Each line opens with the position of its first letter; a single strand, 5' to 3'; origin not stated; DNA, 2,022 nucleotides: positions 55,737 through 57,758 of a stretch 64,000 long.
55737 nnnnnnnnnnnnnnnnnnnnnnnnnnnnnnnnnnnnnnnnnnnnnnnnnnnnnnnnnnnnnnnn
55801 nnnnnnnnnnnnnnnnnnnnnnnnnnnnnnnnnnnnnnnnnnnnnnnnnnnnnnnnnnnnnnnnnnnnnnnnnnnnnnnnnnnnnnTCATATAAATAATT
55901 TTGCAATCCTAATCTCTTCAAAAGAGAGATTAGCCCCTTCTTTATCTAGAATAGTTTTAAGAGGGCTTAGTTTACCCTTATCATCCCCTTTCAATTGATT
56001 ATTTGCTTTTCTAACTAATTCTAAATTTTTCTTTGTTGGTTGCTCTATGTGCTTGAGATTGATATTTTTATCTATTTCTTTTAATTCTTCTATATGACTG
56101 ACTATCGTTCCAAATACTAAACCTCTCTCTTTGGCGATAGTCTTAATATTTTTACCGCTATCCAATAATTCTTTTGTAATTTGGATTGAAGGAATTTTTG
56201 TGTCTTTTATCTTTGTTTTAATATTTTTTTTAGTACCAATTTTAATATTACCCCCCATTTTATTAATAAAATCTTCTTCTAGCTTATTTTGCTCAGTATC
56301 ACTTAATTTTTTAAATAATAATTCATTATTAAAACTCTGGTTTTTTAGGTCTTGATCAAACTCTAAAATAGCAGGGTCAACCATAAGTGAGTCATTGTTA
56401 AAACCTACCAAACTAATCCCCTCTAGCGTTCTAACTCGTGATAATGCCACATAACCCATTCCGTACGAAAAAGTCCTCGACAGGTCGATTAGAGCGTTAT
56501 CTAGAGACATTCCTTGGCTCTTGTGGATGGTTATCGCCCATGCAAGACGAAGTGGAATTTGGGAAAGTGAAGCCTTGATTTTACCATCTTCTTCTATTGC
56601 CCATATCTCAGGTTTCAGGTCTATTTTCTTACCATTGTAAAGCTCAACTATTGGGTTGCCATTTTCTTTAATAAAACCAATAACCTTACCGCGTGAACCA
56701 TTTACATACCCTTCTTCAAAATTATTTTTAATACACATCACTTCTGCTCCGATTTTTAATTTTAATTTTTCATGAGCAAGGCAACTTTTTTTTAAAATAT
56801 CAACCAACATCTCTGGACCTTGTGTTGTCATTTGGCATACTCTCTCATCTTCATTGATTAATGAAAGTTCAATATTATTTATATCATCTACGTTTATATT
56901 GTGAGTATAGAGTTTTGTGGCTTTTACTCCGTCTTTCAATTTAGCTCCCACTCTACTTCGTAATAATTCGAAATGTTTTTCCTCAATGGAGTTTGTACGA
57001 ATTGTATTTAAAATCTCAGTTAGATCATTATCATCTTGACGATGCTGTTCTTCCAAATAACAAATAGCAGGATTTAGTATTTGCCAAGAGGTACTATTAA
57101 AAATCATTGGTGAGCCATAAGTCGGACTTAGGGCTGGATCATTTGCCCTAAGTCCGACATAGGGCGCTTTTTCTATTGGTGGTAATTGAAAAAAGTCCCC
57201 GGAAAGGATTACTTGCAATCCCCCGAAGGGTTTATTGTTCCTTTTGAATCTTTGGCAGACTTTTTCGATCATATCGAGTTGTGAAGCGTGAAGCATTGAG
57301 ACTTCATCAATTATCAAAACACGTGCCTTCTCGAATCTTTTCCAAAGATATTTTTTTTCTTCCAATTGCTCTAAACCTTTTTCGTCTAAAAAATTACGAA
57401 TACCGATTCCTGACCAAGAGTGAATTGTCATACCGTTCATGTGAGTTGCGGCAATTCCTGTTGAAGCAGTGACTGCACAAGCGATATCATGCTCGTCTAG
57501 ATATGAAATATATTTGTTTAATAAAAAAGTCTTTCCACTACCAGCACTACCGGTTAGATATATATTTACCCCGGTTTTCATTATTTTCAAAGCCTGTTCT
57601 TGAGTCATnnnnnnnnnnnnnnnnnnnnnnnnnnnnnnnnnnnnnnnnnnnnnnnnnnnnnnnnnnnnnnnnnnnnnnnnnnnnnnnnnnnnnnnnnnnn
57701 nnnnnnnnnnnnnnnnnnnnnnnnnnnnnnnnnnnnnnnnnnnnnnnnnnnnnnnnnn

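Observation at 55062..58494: SOS-type operon: Cheo-box promoter, small ORF, lexA, Pif1-family helicase and a membrane protein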

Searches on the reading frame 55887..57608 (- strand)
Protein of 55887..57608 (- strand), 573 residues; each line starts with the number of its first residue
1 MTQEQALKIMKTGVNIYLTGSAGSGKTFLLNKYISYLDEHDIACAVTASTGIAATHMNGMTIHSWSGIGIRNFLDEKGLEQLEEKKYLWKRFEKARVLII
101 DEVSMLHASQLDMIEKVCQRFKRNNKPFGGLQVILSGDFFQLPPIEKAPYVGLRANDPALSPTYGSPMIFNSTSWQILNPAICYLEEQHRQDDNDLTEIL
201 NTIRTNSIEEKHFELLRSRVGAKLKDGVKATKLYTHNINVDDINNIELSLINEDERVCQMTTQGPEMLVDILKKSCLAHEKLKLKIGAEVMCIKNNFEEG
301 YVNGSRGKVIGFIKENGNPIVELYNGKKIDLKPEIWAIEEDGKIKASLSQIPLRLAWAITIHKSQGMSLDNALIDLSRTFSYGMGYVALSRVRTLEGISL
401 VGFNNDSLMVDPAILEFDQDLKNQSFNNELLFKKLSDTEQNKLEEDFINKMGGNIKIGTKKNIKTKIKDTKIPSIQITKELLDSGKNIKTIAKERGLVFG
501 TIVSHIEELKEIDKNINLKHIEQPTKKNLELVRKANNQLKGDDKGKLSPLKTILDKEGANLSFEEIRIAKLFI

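Call 3: search_protein_families(library=pfam, proteins=[window:55887-57608:-], max_evalue=0.01)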
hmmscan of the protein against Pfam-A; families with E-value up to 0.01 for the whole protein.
window:55887-57608:- (573 aa): 15 families
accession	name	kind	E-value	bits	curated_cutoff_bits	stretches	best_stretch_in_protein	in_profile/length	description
PF05970.20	PIF1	-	1.9e-33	116.4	25.9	1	10-149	19-159/223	PIF1-like helicase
PF13245.12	AAA_19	-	2.7e-14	53.9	25.1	1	3-145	1-132/134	AAA domain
PF13604.12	AAA_30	-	3e-13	50.4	27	1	3-147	6-133/191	AAA domain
PF14493.12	HTH_40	-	1.7e-12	47.9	27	1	475-569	2-88/89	Helix-turn-helix domain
PF21530.3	Pif1_2B_dom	-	1.2e-10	41.3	23.9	1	271-312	5-47/47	DNA helicase Pif1, 2B domain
PF13401.12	AAA_22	-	4e-08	34.1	27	1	15-137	7-122/130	AAA domain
PF02689.20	Herpes_Helicase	-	4.8e-06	25.3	27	0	358-395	732-771/808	Helicase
PF01443.25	Viral_helicase1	-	4.3e-05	23.9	21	0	17-113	2-78/228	Viral superfamily 1 RNA helicase core domain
PF07693.20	KAP_NTPase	-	0.00016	21.5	20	1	10-69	17-63/293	KAP family P-loop domain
PF00437.27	T2SSE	-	0.00036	19.7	24.9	1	9-66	138-196/370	Type II/IV secretion system protein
PF03266.21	NTPase_1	-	0.0023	18.2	23.9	0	15-42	1-28/168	NTPase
PF13538.12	UvrD_C_2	-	0.0026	18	27.4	1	355-391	1-44/52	UvrD-like helicase C-terminal domain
PF13191.12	AAA_16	-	0.0033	18.4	32.6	0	14-46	25-57/167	AAA ATPase domain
PF18335.7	SH3_13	-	0.0076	16.5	41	0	280-320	22-62/65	ATP-dependent RecD-like DNA helicase SH3 domain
PF01637.24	ATPase_2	-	0.01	16.1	33.2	0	13-111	20-125/225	ATPase domain predominantly from Archaea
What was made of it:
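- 55887..57608 (-): Pif1-family SF1B helicase (573 aa) with 2B domain and C-terminal HTH_40 domain. Pfam PIF1, Pif1_2B_dom and HTH_40 (call 3).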

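Call 8: search_protein_families(library=ncbifam, proteins=[window:55887-57608:-], max_evalue=0.01)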
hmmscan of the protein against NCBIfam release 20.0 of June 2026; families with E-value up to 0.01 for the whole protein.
window:55887-57608:- (573 aa): 10 families
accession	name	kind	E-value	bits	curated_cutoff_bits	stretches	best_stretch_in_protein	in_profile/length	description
TIGR01448.2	helicase_RecD2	equivalog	4.7e-19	68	500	2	2-145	320-450/713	SF1B family DNA helicase RecD2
TIGR01447.1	recD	equivalog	3.8e-15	55.5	310.15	1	15-378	165-548/597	exodeoxyribonuclease V subunit alpha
TIGR02768.1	TraA_Ti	equivalog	2.6e-11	42.6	590.45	2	280-393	611-708/751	Ti-type conjugative transfer relaxase TraA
NF010464.0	PRK13889.1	subfamily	1.5e-07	29.7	1015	1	355-394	656-695/992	conjugal transfer relaxase TraA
TIGR03015.1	pepcterm_ATPase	hypoth_equivalog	1.5e-05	24.5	324.5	1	16-137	46-163/269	XrtA/PEP-CTERM system-associated ATPase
TIGR03420.1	DnaA_homol_Hda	equivalog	0.00083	18.9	194.8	0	10-45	35-70/226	DnaA regulatory inactivator Hda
NF010248.0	PRK13695.1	equivalog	0.0014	18.4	156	0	14-42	4-32/180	NTPase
NF038214.1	IS21_help_AAA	equivalog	0.0032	17.2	200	0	10-29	87-106/232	IS21-like element helper ATPase IstB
NF008127.0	PRK10875.1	equivalog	0.006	15.2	671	0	334-379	519-566/619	exodeoxyribonuclease V subunit alpha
TIGR00073.1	hypB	equivalog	0.008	15.7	121.2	0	15-45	32-63/217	hydrogenase nickel incorporation protein HypB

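Call 34: search_solved_structures(query=window:55887-57608:-, show_alignments=1, max_evalue=0.00001)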
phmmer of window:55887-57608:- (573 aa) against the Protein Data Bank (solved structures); distinct sequences matched with E-value up to 0.00001: 19.
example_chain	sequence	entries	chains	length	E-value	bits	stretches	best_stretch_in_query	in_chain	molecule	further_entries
7otj_A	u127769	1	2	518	7.7e-69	236.1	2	3-315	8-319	ATP-dependent DNA helicase PIF1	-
6hpt_A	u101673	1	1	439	6.8e-67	229.7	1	5-422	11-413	ATP-dependent DNA helicase PIF1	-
5fhh_A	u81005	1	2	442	7e-67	229.6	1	5-422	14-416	ATP-dependent DNA helicase PIF1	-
9fb8_A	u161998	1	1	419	8.6e-67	229.3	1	5-422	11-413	ATP-dependent DNA helicase PIF1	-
6hph_A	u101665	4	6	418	9.1e-67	229.2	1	5-422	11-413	ATP-dependent DNA helicase PIF1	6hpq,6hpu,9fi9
8xak_A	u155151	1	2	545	1.1e-62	215.8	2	3-349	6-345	ATP-dependent DNA helicase PIF1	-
5o6b_A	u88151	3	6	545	1.1e-62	215.8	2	3-349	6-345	ATP-dependent DNA helicase PIF1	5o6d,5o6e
8bns_A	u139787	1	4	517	5.7e-55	190.3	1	6-417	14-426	AAA ATPase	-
5ftb_A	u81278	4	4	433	1.8e-52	182.1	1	13-424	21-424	TPR DOMAIN PROTEIN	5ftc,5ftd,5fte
5fhd_A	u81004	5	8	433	2.4e-52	181.6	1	13-424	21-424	Uncharacterized protein | ATP-dependent DNA helicase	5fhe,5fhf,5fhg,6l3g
5ftf_A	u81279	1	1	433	3.4e-52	181.1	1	13-424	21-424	TPR DOMAIN PROTEIN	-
8bnv_A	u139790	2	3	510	1.5e-47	165.8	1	12-424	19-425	AAA family ATPase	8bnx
6s3p_A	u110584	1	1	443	9.2e-34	120.3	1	17-401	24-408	PIF1 helicase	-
6s3e_A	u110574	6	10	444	9.3e-34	120.3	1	17-401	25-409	PIF1 helicase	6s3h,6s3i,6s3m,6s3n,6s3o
7oar_A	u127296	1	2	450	1.5e-33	119.6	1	17-401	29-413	Pif1 helicase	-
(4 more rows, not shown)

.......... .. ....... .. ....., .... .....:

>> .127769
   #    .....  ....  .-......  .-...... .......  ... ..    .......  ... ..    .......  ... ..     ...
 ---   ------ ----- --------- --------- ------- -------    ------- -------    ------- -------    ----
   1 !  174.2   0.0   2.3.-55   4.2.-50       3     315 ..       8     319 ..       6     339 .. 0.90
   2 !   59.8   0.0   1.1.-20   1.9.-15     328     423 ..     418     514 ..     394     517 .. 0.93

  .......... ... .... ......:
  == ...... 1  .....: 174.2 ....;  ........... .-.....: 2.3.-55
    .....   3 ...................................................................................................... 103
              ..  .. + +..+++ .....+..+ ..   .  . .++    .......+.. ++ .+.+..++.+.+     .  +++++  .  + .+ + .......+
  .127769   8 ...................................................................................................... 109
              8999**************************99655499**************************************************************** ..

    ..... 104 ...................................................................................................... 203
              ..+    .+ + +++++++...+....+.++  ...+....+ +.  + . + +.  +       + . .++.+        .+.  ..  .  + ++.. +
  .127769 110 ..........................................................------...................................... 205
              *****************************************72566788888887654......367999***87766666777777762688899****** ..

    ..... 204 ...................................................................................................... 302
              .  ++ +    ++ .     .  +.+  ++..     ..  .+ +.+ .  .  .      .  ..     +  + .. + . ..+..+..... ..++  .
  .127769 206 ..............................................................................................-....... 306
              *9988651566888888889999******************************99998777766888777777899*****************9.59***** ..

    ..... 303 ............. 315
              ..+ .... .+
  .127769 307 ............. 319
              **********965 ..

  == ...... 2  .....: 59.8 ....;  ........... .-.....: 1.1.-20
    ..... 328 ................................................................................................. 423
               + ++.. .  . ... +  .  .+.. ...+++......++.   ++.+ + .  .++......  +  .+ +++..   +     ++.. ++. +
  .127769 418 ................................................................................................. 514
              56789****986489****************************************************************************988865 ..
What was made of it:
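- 55887..57608 (-): Best solved relatives are eukaryotic and Bacteroides Pif1 chains (7OTJ 7.7e-69, 6HPT, 5O6B, 5FHD; call 34).
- On Pif1 family (SF1B helicase): The signature region aligns with that of solved Pif1 (call 34). The top PDB hits are all Pif1 (7OTJ, 6HPT, 5O6B, 5FHD; call 34).
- Closest known: Pif1-family SF1B helicases. Same: E-values to solved Pif1 chains range from 1e-33 to 8e-69 (call 34).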

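Call 35: find_homologous_proteins(query=window:55887-57608:-, max_evalue=1e-20)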
Query window:55887-57608:- (573 aa): 8000 proteins with E <= 1e-20 among 8000 candidates; the best 120 are listed.
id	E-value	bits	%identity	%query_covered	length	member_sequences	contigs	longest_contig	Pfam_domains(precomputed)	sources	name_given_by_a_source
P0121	0.0e+0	1274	100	100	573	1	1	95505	PF05970.21,PF13604.13,PF13245.13,PF14493.13,PF13401.13,PF02689.21,PF21530.4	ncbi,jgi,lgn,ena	ncbi:MAG: AAA family ATPase [Candidatus Paceibacterota bacterium]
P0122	0.0e+0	1065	86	100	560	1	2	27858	PF05970.21,PF13604.13,PF13245.13,PF14493.13,PF13401.13,PF02689.21,PF21530.4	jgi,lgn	jgi:GTPase SAR1 family protein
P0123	0.0e+0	1062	85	100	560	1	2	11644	PF05970.21,PF13604.13,PF13245.13,PF14493.13,PF13401.13,PF02689.21,PF21530.4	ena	-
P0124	0.0e+0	1061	85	100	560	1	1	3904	PF05970.21,PF13604.13,PF13245.13,PF14493.13,PF13401.13,PF02689.21,PF21530.4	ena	-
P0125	0.0e+0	1056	85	100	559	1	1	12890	PF05970.21,PF13604.13,PF13245.13,PF14493.13,PF13401.13,PF02689.21,PF21530.4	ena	-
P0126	5.9e-291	984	80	100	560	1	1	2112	PF05970.21,PF13604.13,PF13245.13,PF14493.13,PF13401.13,PF02689.21,PF21530.4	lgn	-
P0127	7.1e-290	981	78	100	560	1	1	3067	PF05970.21,PF13604.13,PF13245.13,PF14493.13,PF13401.13,PF21530.4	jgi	-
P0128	7.4e-290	980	79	100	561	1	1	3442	PF05970.21,PF13604.13,PF13245.13,PF14493.13,PF13401.13,PF02689.21,PF21530.4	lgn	-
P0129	1.4e-288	976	78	100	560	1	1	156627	PF05970.21,PF13604.13,PF13245.13,PF14493.13,PF13401.13,PF21530.4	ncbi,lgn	-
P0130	1.4e-285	966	78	100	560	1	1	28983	PF05970.21,PF13604.13,PF13245.13,PF14493.13,PF13401.13,PF21530.4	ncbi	-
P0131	7.6e-285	964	78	100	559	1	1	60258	PF05970.21,PF13604.13,PF13245.13,PF14493.13,PF13401.13,PF02689.21,PF21530.4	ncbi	-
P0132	5.4e-284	961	78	100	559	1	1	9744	PF05970.21,PF13604.13,PF13245.13,PF14493.13,PF13401.13,PF21530.4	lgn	-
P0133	2.3e-283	959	77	100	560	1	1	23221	PF05970.21,PF07693.21,PF13604.13,PF13245.13,PF14493.13,PF13401.13,PF21530.4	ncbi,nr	ncbi:MAG: AAA family ATPase [Candidatus Pacebacteria bacterium]|nr:AAA family ATPase [Candidatus Pac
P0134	2.3e-283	959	77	100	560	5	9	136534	PF05970.21,PF13604.13,PF13245.13,PF14493.13,PF13401.13,PF21530.4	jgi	jgi:ATP-dependent exoDNAse (exonuclease V) alpha subunit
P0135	2.8e-282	955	75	100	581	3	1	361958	PF05970.21,PF13604.13,PF13245.13,PF14493.13,PF13401.13,PF21530.4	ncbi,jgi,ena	ncbi:MAG: AAA family ATPase [Candidatus Paceibacterota bacterium]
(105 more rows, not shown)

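Call 40: find_related_loci(query=A2, collection=metagenome_contigs, flank=5000)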
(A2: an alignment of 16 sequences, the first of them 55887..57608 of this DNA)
Query A2 (573 aa) in metagenome_contigs; peptide patterns used: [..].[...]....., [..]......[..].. (x = any residue, [..] = any of these).
214 stretches matched a pattern; 167 encode a relative of the query (tblastn E <= 1e-3); the best 80 are kept; 80 distinct loci.
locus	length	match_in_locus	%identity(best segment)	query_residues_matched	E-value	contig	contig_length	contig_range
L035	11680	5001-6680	78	1-573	0e+0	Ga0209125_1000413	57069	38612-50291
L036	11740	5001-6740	75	1-572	0e+0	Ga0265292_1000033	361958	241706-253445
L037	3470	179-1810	78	1-557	0e+0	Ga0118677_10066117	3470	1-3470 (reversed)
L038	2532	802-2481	75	1-573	0e+0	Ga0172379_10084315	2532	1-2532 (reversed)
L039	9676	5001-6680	74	1-573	0e+0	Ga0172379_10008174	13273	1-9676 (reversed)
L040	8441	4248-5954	76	1-573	0e+0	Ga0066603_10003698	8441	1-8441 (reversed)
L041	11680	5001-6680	76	1-573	0e+0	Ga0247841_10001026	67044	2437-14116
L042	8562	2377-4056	76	1-573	0e+0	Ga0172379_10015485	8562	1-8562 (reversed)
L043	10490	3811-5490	75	1-573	0e+0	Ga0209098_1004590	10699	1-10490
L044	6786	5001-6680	76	1-573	0e+0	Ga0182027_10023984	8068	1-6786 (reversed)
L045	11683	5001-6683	76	1-573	0e+0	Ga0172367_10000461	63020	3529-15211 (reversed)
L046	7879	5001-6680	74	1-573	0e+0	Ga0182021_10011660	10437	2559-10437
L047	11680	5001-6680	74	1-573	0e+0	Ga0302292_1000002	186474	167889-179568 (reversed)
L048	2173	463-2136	74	1-573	0e+0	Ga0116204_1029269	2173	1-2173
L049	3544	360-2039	74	1-573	0e+0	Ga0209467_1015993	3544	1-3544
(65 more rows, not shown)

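Call 48: search_protein_families(library=phrogs, proteins=[window:55887-57608:-], max_evalue=0.001)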
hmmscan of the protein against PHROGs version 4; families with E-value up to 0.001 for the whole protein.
window:55887-57608:- (573 aa): 4 families
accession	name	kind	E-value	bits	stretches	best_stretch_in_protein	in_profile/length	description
phrog_325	-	DNA, RNA and nucleotide metabolism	2.6e-67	228.9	1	3-451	475-919/986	Dda-like helicase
phrog_30356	-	DNA, RNA and nucleotide metabolism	2.4e-27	96.4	1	3-310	8-301/823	helicase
phrog_4412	-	DNA, RNA and nucleotide metabolism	4.8e-19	69.2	2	3-145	335-463/743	exonuclease V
phrog_25471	-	unknown function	8.7e-09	36.6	1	5-117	13-143/162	-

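Call 49: search_protein_families(library=padloc, proteins=[window:55887-57608:-], max_evalue=0.001)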
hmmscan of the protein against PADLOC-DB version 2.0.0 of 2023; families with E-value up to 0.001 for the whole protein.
window:55887-57608:- (573 aa): 10 families
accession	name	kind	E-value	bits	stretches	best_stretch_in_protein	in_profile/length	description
PDLC05064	PDC-S68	-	1e-21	74.5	2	17-145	704-824/1273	-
PDLC01148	RecD_like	-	1.5e-18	64.5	1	3-406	318-684/719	RecD/Tra ATPase fused to N-terminal HHH domain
PDLC05065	PDC-S68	-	1.8e-18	63.8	2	3-145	610-745/1221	-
PDLC01734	typeIV_RecD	-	5.6e-14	49.3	1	3-393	344-709/763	RecD_0_IVD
PDLC04476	PDC-M16A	-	2.1e-12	44.3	1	18-331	30-344/691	-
PDLC04475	PDC-M16A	-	2.5e-12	44.1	1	18-239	36-263/721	-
PDLC05066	PDC-S68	-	2.6e-10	37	1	8-146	589-722/1202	-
PDLC04474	PDC-M16A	-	2.8e-06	24.1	0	16-112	238-340/917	-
PDLC04472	PDC-M16A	-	9.4e-06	22.2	1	17-106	244-344/930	-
PDLC04140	mad8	-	0.00031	18.4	0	10-102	24-85/314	mads_8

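Call 62: find_related_loci(query=A2, collection=viral_contigs, flank=4000)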
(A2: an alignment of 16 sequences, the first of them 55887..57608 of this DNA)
Query A2 (573 aa) in viral_contigs; peptide patterns used: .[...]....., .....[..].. (x = any residue, [..] = any of these).
53 stretches matched a pattern; 6 encode a relative of the query (tblastn E <= 1e-3); 6 distinct loci.
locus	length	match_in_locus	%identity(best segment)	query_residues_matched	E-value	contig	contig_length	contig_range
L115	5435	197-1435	48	1-429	4e-127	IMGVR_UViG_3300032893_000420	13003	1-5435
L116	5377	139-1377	45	1-427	6e-117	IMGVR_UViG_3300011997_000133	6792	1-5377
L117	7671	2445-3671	45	1-423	1e-115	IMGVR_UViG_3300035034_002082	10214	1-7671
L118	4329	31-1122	44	45-422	4e-100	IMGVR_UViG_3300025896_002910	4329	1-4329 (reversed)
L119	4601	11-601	51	227-422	2e-55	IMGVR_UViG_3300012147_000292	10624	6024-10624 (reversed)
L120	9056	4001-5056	36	3-364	2e-59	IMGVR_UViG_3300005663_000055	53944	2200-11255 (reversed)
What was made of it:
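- Viral contigs hold only distant Pif1 cores at 36-51% identity (call 62).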
